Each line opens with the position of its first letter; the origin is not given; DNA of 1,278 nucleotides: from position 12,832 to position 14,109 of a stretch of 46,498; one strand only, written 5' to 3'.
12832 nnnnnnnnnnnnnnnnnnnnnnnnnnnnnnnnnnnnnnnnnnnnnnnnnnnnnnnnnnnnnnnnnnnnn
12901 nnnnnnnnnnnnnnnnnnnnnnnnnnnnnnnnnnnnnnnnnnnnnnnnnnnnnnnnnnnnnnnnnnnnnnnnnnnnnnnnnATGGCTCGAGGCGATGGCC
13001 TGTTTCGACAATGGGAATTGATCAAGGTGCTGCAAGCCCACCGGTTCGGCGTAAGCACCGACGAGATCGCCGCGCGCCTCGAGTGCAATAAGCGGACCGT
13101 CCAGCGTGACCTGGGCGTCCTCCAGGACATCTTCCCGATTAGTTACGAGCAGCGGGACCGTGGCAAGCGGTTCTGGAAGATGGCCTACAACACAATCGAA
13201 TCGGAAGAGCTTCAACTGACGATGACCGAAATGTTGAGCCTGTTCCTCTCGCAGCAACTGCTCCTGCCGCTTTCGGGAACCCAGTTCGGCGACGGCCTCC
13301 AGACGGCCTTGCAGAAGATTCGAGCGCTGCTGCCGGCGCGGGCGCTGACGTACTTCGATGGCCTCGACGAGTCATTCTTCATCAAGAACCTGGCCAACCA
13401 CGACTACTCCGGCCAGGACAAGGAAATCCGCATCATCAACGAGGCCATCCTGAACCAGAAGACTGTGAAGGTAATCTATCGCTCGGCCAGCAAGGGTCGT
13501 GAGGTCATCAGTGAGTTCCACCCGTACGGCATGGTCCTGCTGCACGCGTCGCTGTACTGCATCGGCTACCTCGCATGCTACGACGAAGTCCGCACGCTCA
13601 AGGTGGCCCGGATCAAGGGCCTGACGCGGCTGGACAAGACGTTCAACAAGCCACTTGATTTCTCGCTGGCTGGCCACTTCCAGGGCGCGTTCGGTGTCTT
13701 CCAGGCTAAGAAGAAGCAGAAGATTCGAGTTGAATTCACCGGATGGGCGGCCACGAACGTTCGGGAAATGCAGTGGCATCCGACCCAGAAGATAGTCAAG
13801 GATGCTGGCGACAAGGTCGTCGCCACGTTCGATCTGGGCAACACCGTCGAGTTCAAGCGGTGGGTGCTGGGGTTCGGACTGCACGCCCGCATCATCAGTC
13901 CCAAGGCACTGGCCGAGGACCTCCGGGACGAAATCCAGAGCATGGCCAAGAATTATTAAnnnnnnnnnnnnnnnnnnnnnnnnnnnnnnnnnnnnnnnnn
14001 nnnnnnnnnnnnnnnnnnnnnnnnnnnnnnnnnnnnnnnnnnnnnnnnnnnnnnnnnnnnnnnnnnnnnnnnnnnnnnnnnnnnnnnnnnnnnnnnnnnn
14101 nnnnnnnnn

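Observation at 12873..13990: Three copies of a 21-bp box define a putative WYL regulon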

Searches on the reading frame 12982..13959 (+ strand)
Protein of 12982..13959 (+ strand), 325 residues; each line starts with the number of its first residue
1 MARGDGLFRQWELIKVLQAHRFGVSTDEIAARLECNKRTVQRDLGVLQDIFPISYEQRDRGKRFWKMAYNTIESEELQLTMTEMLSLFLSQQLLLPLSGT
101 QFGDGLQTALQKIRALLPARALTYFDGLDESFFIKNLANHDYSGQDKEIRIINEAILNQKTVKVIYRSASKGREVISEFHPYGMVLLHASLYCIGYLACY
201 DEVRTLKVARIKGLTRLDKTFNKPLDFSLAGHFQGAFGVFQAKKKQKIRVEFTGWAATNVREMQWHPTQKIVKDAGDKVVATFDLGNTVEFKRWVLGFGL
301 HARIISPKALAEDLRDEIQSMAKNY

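Call 7: search_protein_families(library=pfam, proteins=[window:12982-13959:+])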
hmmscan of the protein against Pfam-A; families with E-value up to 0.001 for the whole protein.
window:12982-13959:+ (325 aa): 4 families
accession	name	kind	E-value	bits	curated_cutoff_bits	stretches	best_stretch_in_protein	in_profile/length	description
PF13280.12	WYL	-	1.5e-14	54.1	21.8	1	150-215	4-69/70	WYL domain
PF25583.1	WCX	-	8.7e-14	52.1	23.9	1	246-322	3-76/76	WCX domain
PF08279.18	HTH_11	-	9.8e-07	29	25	1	10-54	2-47/55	HTH domain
PF25212.1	HVO_A0114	-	0.00013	22.1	27.6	1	9-63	23-76/84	HVO_A0114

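Call 9: search_protein_families(library=padloc, proteins=[window:12982-13959:+])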
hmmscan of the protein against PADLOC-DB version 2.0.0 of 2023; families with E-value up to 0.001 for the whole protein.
window:12982-13959:+ (325 aa): 3 families
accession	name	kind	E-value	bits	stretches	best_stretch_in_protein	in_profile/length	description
PDLC01457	WYL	-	8.8e-31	105.3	1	9-309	5-228/229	"CAS-I,CAS-II,CAS-III,CAS-IV,CAS-V,CAS-VI; associated_signaling"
PDLC01652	WYL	-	2.2e-29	100.9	1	146-322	17-162/162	"CAS-I,CAS-II,CAS-III,CAS-IV,CAS-V,CAS-VI; associated_signaling"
PDLC01766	Cas3c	-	4.6e-29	99.2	1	14-325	14-316/1009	-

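Call 10: search_protein_families(library=ncbifam, proteins=[window:12982-13959:+])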
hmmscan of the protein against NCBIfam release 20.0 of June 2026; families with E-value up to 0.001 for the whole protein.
window:12982-13959:+ (325 aa): 2 families
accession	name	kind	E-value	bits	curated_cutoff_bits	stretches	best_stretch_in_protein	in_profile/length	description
NF053606.1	Sta1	subfamily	0.00013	22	80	1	11-85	23-97/100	Sta1 family transcriptional regulator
NF053736.1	AcpB_EbpR_MafR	subfamily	0.00068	19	130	0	8-52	6-50/481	AcpB/EbpR/MafR family transcriptional regulator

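Call 11: find_homologous_proteins(query=window:12982-13959:+)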
Query window:12982-13959:+ (325 aa): 371 proteins with E <= 0.001 among 1596 candidates; the best 120 are listed.
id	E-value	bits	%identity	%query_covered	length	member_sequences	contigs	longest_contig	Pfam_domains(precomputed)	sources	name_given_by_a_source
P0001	2.8e-215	731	100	100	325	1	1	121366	PF08279.19,PF13280.13,PF25583.2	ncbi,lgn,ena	-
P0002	6.9e-202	687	93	100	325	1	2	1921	PF08279.19,PF13280.13,PF25583.2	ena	-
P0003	3.4e-200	682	92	100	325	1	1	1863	PF08279.19,PF25212.3,PF13280.13,PF25583.2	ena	-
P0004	5.3e-199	678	92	100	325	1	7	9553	PF08279.19,PF13280.13,PF25583.2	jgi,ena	-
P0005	9.0e-198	674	91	100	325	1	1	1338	PF08279.19,PF13280.13,PF25583.2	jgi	-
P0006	2.0e-197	673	93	98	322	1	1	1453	PF08279.19,PF13280.13,PF25583.2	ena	-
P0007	4.1e-195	665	89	100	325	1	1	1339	PF08279.19,PF13280.13,PF25583.2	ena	-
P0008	6.0e-195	664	90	100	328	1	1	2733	PF08279.19,PF13280.13,PF25583.2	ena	-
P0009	3.6e-194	662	89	100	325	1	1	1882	PF08279.19,PF13280.13,PF25583.2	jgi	-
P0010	3.7e-194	662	91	98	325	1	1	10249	PF08279.19,PF13280.13,PF25583.2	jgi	-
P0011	3.9e-194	662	91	98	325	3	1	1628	PF08279.19,PF13280.13,PF25583.2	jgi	-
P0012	4.8e-194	661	89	100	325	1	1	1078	PF08279.19,PF13280.13,PF25583.2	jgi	jgi:proteasome accessory factor B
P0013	5.0e-194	661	89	100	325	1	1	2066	PF08279.19,PF13280.13,PF25583.2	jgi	-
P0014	1.0e-192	657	89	100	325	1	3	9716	PF08279.19,PF13280.13,PF25583.2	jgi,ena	jgi:predicted DNA-binding transcriptional regulator YafY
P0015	3.4e-192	655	89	99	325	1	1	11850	PF08279.19,PF13280.13,PF25583.2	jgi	-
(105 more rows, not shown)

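Call 14: find_related_loci(query=A1, collection=metagenome_contigs, flank=6000)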
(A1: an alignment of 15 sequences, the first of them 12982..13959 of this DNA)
Query A1 (325 aa) in metagenome_contigs; peptide patterns used: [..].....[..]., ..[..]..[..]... (x = any residue, [..] = any of these).
277 stretches matched a pattern; 90 encode a relative of the query (tblastn E <= 1e-3); the best 80 are kept; 80 distinct loci.
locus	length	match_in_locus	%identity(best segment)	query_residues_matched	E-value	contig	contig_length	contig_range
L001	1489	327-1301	88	1-325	0e+0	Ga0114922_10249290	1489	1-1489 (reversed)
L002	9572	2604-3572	85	1-323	0e+0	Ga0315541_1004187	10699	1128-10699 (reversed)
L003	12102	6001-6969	85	1-323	0e+0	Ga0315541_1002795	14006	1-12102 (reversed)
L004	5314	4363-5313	87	1-317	0e+0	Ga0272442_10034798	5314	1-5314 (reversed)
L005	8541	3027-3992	84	1-322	0e+0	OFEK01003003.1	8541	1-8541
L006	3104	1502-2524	80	1-325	0e+0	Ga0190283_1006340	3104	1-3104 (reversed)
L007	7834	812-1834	80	1-325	4e-178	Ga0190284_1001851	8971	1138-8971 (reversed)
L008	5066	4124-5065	86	4-317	0e+0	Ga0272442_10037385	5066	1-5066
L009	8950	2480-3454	82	1-325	8e-178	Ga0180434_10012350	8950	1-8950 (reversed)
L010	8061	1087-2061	82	1-325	1e-176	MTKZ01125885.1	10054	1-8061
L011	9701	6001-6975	81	1-325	6e-176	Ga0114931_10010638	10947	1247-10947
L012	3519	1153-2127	76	1-325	0e+0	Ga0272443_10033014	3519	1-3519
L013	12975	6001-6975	80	1-325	3e-172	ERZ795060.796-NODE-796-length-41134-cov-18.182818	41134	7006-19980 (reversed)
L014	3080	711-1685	80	1-325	0e+0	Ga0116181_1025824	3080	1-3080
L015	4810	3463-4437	75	1-325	3e-176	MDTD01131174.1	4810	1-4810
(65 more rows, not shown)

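Call 31: search_solved_structures(query=window:12982-13959:+, max_evalue=0.01, show_alignments=3)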
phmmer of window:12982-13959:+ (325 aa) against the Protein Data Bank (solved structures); distinct sequences matched with E-value up to 0.01: 8.
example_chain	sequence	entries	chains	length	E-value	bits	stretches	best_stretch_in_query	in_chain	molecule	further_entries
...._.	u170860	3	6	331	2.2e-09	40.1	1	9-320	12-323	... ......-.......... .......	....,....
8tp8_A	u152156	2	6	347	2.6e-09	39.8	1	9-320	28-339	DeoR-family transcriptional regulator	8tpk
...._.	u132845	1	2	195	9e-08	34.8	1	172-320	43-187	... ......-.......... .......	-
7tzv_A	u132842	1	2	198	9.3e-08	34.8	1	172-320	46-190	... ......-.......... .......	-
9cu3_B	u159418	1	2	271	2.2e-07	33.6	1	162-320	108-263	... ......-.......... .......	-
7p5x_AY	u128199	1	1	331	1.9e-05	27.2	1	27-320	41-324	Transcriptional regulator-like protein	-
9fnd_X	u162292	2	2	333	1.9e-05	27.2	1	27-320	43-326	Transcriptional regulator-like protein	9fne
7p5x_AX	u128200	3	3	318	0.00046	22.6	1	75-320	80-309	PafC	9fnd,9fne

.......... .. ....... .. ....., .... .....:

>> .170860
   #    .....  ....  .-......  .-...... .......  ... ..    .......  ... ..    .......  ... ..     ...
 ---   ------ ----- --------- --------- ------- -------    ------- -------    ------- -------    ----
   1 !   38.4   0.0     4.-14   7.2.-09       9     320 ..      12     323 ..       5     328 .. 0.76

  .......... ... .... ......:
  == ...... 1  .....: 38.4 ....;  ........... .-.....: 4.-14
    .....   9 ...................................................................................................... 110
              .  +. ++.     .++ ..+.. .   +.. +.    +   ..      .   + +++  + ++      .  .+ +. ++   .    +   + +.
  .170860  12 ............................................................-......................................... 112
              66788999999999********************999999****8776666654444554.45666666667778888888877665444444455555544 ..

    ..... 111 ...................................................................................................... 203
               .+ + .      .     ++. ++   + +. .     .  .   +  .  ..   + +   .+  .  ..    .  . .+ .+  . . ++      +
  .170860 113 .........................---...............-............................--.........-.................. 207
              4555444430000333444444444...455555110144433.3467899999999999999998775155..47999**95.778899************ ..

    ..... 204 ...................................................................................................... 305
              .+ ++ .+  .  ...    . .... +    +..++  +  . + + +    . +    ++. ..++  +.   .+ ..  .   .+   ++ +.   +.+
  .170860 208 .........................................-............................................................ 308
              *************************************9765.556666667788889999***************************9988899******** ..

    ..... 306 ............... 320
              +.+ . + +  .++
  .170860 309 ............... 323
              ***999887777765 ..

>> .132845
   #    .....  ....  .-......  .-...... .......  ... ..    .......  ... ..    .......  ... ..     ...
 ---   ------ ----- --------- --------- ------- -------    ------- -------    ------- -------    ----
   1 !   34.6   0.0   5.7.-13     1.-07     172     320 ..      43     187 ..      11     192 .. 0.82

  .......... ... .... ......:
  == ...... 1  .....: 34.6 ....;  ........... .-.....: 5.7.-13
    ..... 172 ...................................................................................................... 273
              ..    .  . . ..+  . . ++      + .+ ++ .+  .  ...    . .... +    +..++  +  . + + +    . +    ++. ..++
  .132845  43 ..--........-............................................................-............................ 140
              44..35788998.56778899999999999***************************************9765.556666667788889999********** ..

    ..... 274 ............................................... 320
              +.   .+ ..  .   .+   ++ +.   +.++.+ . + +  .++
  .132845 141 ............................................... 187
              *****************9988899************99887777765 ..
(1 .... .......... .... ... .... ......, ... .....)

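Call 46: predict_structure(alignment_id=A1)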
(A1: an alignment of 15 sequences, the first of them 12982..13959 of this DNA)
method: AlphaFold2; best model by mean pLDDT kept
length: 325 residues; sequences in the alignment: 15
mean_pLDDT: 63.8   pTM: 0.37
mean pLDDT of the five models: 63.8, 58.4, 57.9, 57.7, 55.7
residues with pLDDT >= 90: 37; 70-90: 106; 50-70: 77; < 50: 105
segments of 3 or more residues with pLDDT < 50: 1-11, 49-54, 66-140, 234-242
pLDDT, mean of each block of 10 residues (from residue 1): 41 52 61 65 58 51 50 44 43 42 44 42 35 34 71 81 84 86 64 79 77 89 64 45 75 86 76 93 77 71 89 78 57
secondary structure, 60 per line:
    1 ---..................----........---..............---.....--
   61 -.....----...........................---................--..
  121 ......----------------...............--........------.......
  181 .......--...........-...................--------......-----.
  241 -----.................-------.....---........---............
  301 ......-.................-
elements in order: H4-21 H26-33 H37-50 E54-58 E62-66 E71-73 H74-97 H101-116 H119-126 H143-157 E160-167 E174-187 E190-197 E202-207 E211-220 H229-234 E246-253 H254-262 E270-274 E278-285 H289-301 E302-306 H308-324

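Call 48: search_solved_structures(query=A1, max_evalue=1)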
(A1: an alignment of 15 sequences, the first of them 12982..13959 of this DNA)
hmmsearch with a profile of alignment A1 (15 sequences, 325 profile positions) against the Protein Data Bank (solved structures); distinct sequences matched with E-value up to 1: 11.
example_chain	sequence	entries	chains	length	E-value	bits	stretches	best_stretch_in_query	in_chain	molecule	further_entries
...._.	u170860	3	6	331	5.9e-14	55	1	159-322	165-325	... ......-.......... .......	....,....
8tp8_A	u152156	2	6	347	6.9e-14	54.8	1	160-322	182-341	DeoR-family transcriptional regulator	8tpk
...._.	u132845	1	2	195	9.1e-12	47.8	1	158-322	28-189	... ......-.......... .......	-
7tzv_A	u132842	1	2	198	9.5e-12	47.7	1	157-322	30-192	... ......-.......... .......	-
9cu3_B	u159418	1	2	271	2.3e-11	46.5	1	159-322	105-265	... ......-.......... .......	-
7p5x_AX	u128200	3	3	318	5.5e-07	32.1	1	140-324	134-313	PafC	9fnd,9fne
7p5x_AY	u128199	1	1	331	0.00018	23.8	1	149-320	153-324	Transcriptional regulator-like protein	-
9fnd_X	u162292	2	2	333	0.00018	23.8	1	149-320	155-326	Transcriptional regulator-like protein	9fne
6sj9_A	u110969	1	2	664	0.0048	19.1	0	157-230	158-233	Proteasome accessory factor B/C (PafBC)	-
5way_A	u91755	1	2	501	0.0093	18.2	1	8-64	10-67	Transcriptional activator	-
5ckw_B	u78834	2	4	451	0.4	12.8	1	183-228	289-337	LegK4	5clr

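Call 49: fold_search(model_id=the predicted structure, library=pdb)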
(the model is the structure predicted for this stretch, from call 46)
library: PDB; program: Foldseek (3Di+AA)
matches with E <= 10: 1008; with E <= 0.001: 32
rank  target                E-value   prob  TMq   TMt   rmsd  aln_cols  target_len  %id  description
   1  8tpk_B                8.3e-14  1.00  0.37  0.36  18.2       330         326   21  P6522 crystal form of C. crescentus DriD-ssDNA-DNA complex (released 2023-11-29)
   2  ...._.                1.5e-13  1.00  0.39  0.39  18.8       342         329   20  The cryo-EM structure of C. crescentus DriD-ssDNA-RNAP-Sigma73-bapE promoter transcription activation complex (released 2026-02-25)
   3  8tp8_B                2.1e-13  1.00  0.38  0.38  18.3       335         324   20  Structure of the C. crescentus WYL-activator, DriD, bound to ssDNA and cognate DNA (released 2023-11-29)
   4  8tp8_D                4.3e-13  1.00  0.38  0.38  17.4       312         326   21  Structure of the C. crescentus WYL-activator, DriD, bound to ssDNA and cognate DNA (released 2023-11-29)
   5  8tpk_A                5.1e-13  1.00  0.38  0.39  17.8       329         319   21  P6522 crystal form of C. crescentus DriD-ssDNA-DNA complex (released 2023-11-29)
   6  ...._Q                7.0e-13  1.00  0.38  0.38  18.9       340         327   22  The cryo-EM structure of C. crescentus DriD-ssDNA-RNAP-Sigma73-CCNA_03891/CCNA_01149 promoter transcription activation (released 2026-02-25)
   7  8tp8_A                2.8e-12  1.00  0.38  0.38  17.2       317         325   20  Structure of the C. crescentus WYL-activator, DriD, bound to ssDNA and cognate DNA (released 2023-11-29)
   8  9fnd_X                1.4e-11  1.00  0.29  0.29  18.0       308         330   17  Transcriptional activator PafBC bound to mycobacterial RNA polymerase (released 2025-02-12)
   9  9cu3_B                4.6e-11  1.00  0.36  0.54   7.6       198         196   22  Allosteric mechanism of DriD transcription activator (released 2025-04-23)
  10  6sj9_A                4.8e-11  1.00  0.31  0.18  17.4       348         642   17  Proteasome accessory factor B/C (PafBC) of Arthrobacter aurescens (released 2019-10-16)
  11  9cu3_A                1.4e-10  1.00  0.36  0.53   8.1       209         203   21  Allosteric mechanism of DriD transcription activator (released 2025-04-23)
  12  9fnd_Y                1.9e-10  1.00  0.29  0.30  19.6       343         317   16  Transcriptional activator PafBC bound to mycobacterial RNA polymerase (released 2025-02-12)
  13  7tzv_A                3.1e-10  1.00  0.33  0.50   8.0       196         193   22  Structure of DriD C-domain bound to 9mer ssDNA (released 2022-06-01)
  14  7tzv_M                6.3e-10  1.00  0.36  0.56   7.5       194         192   22  Structure of DriD C-domain bound to 9mer ssDNA (released 2022-06-01)
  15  6sj9_B                1.3e-09  1.00  0.31  0.19  17.9       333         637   18  Proteasome accessory factor B/C (PafBC) of Arthrobacter aurescens (released 2019-10-16)
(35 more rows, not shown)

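Call 67: find_encoding_contigs(protein=P0001, flank=2000, max_places=3)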
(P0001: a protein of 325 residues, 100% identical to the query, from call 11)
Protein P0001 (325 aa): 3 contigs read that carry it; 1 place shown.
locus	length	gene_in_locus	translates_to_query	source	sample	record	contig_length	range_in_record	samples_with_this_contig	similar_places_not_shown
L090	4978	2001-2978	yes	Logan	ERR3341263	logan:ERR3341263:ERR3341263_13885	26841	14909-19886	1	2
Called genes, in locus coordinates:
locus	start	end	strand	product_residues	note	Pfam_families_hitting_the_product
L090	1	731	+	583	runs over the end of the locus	-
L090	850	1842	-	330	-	PF20208:ARPP-1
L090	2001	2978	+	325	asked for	PF08279:HTH_11 (weak), PF13280:WYL, PF25583:WCX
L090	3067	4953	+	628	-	PF02463:SMC_N, PF13175:AAA_15 (faint), PF13476:AAA_23, PF13304:AAA_21 (faint)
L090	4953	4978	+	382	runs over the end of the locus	PF13646:HEAT_2 (weak), PF02518:HATPase_c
